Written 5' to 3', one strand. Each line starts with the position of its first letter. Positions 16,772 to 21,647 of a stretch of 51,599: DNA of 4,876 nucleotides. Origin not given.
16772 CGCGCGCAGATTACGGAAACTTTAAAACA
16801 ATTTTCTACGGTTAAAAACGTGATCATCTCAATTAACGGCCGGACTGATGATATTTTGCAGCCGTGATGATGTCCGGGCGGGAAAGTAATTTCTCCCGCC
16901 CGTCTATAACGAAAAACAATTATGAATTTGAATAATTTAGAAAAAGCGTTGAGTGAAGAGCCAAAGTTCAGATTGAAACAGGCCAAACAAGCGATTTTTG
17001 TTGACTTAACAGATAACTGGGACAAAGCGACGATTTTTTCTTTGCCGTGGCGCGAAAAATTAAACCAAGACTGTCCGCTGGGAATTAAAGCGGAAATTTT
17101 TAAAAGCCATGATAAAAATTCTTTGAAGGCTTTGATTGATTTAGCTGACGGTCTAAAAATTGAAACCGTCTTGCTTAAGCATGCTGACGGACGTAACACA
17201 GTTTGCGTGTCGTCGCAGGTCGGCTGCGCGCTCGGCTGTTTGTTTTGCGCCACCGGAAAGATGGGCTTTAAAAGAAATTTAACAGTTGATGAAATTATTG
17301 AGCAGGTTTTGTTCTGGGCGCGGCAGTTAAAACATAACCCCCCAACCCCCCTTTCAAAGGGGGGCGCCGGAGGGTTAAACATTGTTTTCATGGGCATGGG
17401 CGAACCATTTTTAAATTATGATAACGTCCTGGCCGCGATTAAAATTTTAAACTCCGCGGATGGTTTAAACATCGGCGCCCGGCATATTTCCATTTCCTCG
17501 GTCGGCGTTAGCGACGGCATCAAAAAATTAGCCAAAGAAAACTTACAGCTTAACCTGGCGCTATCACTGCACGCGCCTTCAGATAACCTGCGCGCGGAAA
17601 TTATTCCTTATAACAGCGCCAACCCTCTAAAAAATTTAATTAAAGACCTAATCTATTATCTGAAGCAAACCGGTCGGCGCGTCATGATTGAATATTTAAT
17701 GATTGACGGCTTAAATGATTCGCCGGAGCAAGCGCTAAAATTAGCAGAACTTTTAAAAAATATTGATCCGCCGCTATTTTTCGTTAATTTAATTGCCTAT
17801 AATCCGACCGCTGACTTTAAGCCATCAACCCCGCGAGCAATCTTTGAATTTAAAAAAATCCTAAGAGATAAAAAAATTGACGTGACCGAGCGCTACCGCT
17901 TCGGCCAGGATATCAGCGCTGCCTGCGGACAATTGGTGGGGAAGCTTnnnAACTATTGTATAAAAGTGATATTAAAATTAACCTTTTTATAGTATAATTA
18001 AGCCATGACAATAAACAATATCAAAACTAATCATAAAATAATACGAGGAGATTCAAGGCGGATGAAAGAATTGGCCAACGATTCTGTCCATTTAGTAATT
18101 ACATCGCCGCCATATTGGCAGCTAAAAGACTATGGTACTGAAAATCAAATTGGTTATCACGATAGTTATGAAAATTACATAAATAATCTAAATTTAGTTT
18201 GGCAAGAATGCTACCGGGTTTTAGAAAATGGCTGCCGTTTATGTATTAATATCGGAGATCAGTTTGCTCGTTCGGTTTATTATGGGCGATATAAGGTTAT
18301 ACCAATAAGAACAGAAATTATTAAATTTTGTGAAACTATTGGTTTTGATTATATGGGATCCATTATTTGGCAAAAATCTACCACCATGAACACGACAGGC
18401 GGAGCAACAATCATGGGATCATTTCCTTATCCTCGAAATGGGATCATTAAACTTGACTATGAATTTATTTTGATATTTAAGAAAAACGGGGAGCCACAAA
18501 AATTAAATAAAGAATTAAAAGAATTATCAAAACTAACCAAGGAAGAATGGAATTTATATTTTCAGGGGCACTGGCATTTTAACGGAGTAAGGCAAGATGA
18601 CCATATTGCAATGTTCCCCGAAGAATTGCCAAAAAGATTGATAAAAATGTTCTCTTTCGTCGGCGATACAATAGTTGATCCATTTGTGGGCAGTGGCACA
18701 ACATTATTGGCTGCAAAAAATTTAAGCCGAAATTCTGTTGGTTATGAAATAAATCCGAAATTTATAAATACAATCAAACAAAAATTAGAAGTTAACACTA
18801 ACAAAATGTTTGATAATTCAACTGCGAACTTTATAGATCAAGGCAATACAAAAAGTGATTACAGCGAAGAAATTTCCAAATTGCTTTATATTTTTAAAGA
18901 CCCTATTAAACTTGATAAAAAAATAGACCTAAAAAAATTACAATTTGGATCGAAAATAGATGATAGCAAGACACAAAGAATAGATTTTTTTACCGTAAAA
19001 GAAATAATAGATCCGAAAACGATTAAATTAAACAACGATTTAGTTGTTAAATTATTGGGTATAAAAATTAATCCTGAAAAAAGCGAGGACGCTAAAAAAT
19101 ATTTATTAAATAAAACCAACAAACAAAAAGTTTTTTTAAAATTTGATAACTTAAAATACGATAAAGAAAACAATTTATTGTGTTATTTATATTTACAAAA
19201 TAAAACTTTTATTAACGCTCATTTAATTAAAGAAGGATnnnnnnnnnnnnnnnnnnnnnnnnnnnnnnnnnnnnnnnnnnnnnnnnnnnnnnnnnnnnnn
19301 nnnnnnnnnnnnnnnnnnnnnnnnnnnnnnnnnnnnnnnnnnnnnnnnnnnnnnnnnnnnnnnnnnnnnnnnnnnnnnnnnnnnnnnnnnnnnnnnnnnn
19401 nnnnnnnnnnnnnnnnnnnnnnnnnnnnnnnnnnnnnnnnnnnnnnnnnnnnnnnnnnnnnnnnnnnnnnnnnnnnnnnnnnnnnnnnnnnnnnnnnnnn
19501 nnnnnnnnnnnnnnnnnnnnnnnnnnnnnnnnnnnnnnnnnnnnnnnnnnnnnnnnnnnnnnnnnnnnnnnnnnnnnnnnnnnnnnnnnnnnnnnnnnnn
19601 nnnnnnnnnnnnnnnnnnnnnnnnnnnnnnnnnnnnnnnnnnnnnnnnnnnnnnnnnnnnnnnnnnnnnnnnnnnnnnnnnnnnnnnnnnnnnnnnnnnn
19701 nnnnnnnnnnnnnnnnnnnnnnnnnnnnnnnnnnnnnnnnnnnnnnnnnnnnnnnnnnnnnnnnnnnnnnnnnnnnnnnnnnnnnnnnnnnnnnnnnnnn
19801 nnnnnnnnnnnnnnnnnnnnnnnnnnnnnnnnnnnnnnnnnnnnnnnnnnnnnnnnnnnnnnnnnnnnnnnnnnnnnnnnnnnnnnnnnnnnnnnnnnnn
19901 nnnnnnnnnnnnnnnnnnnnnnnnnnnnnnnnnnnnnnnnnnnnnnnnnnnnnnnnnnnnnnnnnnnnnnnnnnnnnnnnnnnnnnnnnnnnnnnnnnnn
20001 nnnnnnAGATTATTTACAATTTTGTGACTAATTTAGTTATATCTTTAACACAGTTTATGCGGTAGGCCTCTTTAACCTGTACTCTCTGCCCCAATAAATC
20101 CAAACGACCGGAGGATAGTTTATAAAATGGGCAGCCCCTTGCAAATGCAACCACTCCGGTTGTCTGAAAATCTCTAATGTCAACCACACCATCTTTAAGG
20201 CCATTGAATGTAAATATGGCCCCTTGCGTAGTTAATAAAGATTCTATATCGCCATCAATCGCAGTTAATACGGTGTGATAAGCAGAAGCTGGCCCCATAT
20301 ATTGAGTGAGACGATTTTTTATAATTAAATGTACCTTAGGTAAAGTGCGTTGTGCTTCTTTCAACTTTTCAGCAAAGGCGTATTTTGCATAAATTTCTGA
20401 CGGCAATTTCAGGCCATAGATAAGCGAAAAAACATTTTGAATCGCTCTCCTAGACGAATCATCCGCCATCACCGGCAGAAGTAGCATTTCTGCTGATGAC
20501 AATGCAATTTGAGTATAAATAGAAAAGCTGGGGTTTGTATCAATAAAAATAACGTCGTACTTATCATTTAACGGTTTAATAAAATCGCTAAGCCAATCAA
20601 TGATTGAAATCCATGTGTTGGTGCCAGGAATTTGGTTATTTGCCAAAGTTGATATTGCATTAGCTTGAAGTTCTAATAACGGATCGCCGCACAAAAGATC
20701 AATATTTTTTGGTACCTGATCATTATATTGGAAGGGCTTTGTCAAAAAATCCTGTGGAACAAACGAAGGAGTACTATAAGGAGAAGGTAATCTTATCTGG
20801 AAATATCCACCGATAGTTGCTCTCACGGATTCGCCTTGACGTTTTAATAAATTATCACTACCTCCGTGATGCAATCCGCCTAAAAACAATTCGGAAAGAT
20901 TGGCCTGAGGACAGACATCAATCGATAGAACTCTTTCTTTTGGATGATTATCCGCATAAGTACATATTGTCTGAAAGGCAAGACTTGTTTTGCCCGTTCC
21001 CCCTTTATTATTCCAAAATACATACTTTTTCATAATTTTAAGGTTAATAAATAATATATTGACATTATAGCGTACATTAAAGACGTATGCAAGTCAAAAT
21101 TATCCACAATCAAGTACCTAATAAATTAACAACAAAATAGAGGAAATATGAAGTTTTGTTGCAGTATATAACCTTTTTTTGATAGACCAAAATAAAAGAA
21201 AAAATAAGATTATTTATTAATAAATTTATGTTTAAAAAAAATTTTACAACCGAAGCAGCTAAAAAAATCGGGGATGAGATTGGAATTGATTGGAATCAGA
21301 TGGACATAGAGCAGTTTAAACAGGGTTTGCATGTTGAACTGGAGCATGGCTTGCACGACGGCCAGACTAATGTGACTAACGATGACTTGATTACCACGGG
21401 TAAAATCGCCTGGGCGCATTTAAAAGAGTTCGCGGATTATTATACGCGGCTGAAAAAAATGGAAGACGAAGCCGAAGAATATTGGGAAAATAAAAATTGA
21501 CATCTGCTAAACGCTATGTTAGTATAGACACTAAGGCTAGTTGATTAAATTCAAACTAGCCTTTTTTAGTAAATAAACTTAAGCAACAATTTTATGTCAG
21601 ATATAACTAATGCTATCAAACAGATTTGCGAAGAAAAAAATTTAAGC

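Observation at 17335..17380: GC-rich palindromic repeat sitting in frame inside the essential radical-SAM gene rlmN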

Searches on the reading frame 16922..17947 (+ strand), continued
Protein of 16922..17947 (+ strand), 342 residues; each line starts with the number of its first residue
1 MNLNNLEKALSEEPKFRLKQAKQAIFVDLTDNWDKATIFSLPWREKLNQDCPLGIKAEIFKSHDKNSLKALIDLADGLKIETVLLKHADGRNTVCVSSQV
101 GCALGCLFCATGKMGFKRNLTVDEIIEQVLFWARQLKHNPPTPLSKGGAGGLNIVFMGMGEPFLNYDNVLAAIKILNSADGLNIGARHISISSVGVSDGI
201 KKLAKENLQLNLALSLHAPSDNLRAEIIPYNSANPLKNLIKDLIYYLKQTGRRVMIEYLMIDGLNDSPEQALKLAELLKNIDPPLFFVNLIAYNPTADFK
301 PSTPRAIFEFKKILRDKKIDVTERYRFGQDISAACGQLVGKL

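Call 46: search_solved_structures(query=window:16922-17947:+, show_alignments=2, max_evalue=1e-20)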
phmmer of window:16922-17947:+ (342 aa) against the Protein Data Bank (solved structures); distinct sequences matched with E-value up to 1e-20: 5.
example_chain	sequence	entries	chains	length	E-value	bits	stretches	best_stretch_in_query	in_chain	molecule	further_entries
6fz6_A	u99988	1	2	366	4.9e-70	239.7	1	5-339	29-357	Probable dual-specificity RNA methyltransferase RlmN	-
9p0p_A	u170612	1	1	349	5.6e-59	203.3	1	11-341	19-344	Ribosomal RNA large subunit methyltransferase Cfr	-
3rf9_A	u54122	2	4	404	2.3e-52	181.6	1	8-341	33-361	Ribosomal RNA large subunit methyltransferase N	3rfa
4pl1_B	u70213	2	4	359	2.9e-51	178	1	8-341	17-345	Dual-specificity RNA methyltransferase RlmN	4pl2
5hr6_A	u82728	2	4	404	4.1e-51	177.5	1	8-341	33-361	RlmN methylase | Dual-specificity RNA methyltransferase RlmN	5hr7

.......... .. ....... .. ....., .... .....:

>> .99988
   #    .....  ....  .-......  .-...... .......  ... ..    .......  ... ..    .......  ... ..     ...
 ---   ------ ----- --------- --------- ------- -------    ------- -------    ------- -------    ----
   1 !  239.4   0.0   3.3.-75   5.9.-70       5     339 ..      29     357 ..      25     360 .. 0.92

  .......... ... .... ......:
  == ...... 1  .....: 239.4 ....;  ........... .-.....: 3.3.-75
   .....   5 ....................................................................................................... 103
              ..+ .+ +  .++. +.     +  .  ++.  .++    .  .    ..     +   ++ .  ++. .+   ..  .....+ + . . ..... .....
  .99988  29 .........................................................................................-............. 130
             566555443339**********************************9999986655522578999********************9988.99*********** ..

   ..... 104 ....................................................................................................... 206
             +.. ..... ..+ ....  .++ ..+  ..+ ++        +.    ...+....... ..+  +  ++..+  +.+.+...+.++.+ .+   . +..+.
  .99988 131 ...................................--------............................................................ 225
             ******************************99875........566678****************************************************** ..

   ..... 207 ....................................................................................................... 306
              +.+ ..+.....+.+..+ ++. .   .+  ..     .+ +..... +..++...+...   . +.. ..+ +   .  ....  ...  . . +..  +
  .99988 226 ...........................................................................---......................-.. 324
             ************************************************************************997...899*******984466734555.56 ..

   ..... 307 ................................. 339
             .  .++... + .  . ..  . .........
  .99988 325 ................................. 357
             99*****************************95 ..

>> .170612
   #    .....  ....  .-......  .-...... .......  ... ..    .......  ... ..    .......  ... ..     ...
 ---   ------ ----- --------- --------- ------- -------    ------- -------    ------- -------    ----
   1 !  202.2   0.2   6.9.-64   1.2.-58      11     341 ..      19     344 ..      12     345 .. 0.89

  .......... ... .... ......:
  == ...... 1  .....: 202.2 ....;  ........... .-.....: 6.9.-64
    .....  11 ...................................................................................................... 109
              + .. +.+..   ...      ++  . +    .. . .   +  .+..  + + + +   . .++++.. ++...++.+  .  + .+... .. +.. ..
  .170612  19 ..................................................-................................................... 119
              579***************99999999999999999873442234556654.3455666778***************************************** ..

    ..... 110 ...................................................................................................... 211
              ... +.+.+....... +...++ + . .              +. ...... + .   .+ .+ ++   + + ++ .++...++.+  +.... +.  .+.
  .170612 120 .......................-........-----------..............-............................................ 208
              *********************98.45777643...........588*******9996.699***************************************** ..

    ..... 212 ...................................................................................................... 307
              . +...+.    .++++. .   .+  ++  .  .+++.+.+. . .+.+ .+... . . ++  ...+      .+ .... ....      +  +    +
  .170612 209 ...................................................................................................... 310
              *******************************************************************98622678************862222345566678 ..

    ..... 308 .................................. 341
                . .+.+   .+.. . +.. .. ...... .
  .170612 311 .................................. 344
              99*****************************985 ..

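Call 57: predict_structure(alignment_id=A1)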
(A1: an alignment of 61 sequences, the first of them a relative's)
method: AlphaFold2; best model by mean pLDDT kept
length: 342 residues; sequences in the alignment: 61
mean_pLDDT: 86.5   pTM: 0.86
mean pLDDT of the five models: 86.5, 84.2, 84.2, 83.5, 83.4
residues with pLDDT >= 90: 205; 70-90: 96; 50-70: 27; < 50: 14
segments of 3 or more residues with pLDDT < 50: 142-148, 336-342
pLDDT, mean of each block of 10 residues (from residue 1): 91 95 93 95 95 94 88 92 85 89 75 80 95 82 46 74 81 92 84 82 90 93 91 92 96 94 96 97 96 78 95 98 76 51 34
secondary structure, 60 per line:
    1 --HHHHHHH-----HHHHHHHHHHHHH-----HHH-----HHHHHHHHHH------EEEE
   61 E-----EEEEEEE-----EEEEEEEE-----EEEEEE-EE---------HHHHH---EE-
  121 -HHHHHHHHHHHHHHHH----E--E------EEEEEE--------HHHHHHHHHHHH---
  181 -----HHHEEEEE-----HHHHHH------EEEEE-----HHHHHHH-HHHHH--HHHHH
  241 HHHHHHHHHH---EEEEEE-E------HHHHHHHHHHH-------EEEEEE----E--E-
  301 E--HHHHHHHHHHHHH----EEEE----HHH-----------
elements in order: H3-9 H15-27 H41-50 E57-61 E67-73 E79-86 E92-97 H110-114 H122-137 E152-157 H166-177 E189-193 H199-204 E211-215 H221-227 H229-233 H236-250 E254-259 H268-278 E286-291 H304-316 E321-324

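Call 58: find_encoding_contigs(protein=P0039, flank=10000, max_places=1)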
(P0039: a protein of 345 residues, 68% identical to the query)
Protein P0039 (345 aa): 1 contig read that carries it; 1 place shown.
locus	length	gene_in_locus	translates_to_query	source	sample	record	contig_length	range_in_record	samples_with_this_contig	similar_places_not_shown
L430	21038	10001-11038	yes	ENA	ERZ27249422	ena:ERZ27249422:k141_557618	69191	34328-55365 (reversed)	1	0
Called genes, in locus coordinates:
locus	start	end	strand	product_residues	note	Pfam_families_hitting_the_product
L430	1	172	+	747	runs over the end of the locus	PF13243:SQHop_cyclase_C (weak)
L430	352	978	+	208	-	PF20221:DUF6580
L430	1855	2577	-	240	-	-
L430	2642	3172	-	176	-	PF03449:GreA_GreB_N, PF01272:GreA_GreB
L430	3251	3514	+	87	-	PF12674:Zn_ribbon_2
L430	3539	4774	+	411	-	PF00070:Pyr_redox (faint), PF00890:FAD_binding_2 (weak), PF03486:HI0933_like, PF07992:Pyr_redox_2 (weak), PF12831:FAD_oxidored, PF13450:NAD_binding_8 (weak), PF07992:Pyr_redox_2 (weak), PF22780:HI0933_like_1st, +3 more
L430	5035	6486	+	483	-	PF03193:RsgA_GTPase (faint), PF00005:ABC_tran, PF02463:SMC_N (faint), PF13401:AAA_22 (faint), PF13555:AAA_29 (faint), PF13304:AAA_21 (faint), PF00005:ABC_tran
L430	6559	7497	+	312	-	PF00413:Peptidase_M10 (weak)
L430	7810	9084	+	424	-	PF09335:VTT_dom, PF01569:PAP2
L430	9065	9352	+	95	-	PF18898:DUF5654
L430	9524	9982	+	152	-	PF03479:PCC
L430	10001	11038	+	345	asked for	PF04055:Radical_SAM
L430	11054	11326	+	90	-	PF18905:DUF5661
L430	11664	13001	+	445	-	PF08529:NusA_N, PF13184:KH_NusA_1st, PF26594:KH_NusA_2nd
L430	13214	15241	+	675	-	PF03030:H_PPase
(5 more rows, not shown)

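Call 59: find_encoding_contigs(protein=P0077, flank=5000, max_places=1)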
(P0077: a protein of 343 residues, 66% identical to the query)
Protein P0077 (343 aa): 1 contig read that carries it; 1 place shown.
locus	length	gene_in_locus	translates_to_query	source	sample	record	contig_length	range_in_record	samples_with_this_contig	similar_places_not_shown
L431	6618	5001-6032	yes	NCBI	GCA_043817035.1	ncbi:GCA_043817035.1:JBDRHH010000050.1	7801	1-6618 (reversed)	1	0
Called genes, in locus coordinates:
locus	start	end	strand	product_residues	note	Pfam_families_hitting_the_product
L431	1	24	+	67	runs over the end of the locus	PF11127:YgaP-like_TM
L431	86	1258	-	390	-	PF00672:HAMP, PF00512:HisKA, PF02518:HATPase_c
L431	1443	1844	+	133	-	PF03073:TspO_MBR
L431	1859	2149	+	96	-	-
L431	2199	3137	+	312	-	PF00413:Peptidase_M10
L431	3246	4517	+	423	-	PF09335:VTT_dom, PF01569:PAP2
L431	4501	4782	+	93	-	PF18898:DUF5654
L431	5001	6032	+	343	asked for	PF04055:Radical_SAM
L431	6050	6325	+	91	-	PF18905:DUF5661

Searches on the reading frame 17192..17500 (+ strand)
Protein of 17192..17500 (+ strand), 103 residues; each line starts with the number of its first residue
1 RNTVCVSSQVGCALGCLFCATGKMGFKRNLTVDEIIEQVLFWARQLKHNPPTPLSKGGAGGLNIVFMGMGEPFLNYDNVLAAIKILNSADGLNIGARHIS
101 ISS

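Call 77: search_solved_structures(query=window:17192-17500:+, show_alignments=5, max_evalue=0.001)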
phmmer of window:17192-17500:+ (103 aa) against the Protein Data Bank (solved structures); distinct sequences matched with E-value up to 0.001: 5.
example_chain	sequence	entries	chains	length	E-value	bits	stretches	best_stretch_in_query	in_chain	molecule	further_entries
6fz6_A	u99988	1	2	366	5.6e-26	94.1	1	1-102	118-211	Probable dual-specificity RNA methyltransferase RlmN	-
3rf9_A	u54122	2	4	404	2.2e-19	72.9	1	1-102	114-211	Ribosomal RNA large subunit methyltransferase N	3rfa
4pl1_B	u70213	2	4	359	3.3e-18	69.2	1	1-102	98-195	Dual-specificity RNA methyltransferase RlmN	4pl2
5hr6_A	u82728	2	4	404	4e-18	68.9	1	1-102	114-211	RlmN methylase | Dual-specificity RNA methyltransferase RlmN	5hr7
9p0p_A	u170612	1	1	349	9.8e-14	54.8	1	3-102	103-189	Ribosomal RNA large subunit methyltransferase Cfr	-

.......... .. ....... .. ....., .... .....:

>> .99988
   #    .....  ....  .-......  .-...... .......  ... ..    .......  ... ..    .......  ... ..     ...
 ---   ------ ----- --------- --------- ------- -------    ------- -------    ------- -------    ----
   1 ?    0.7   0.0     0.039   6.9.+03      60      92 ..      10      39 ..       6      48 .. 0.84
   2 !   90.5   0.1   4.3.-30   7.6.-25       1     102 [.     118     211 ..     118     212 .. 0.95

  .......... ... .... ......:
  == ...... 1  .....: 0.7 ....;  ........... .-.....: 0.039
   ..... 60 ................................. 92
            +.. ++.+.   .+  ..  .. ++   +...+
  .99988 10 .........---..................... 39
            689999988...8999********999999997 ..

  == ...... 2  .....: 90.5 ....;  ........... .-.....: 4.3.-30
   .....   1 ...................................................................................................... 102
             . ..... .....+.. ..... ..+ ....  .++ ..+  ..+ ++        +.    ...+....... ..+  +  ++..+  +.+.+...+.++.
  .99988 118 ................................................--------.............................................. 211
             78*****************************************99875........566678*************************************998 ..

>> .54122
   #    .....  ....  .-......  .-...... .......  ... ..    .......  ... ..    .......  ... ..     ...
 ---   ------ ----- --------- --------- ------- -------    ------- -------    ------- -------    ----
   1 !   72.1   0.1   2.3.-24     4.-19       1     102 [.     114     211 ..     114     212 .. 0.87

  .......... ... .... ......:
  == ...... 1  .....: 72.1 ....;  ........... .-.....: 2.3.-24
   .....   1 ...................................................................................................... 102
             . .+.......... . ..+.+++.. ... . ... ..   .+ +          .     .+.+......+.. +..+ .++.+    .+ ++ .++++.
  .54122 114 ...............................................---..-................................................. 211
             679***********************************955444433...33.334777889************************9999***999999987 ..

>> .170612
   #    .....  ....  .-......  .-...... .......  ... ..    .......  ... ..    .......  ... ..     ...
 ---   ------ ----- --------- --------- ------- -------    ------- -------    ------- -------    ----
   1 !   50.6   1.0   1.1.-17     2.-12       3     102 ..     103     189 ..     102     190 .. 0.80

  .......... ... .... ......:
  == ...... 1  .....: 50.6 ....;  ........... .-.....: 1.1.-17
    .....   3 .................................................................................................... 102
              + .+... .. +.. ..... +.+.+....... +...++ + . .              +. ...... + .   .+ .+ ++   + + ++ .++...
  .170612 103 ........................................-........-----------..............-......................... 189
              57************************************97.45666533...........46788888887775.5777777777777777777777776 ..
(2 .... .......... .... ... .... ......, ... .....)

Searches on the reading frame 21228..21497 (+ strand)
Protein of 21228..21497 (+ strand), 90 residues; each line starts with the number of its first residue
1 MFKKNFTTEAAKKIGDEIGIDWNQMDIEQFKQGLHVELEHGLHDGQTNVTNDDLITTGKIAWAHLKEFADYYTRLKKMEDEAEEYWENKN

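Call 80: search_protein_families(library=pfam, proteins=[window:21228-21497:+], max_evalue=0.0001)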
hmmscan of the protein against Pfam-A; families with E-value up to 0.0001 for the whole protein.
window:21228-21497:+ (90 aa): 1 family
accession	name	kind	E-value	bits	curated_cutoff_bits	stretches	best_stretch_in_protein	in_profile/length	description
PF18905.5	DUF5661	-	8.2e-22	77.8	27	1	11-81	1-65/65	Protein of unknown function (DUF5661)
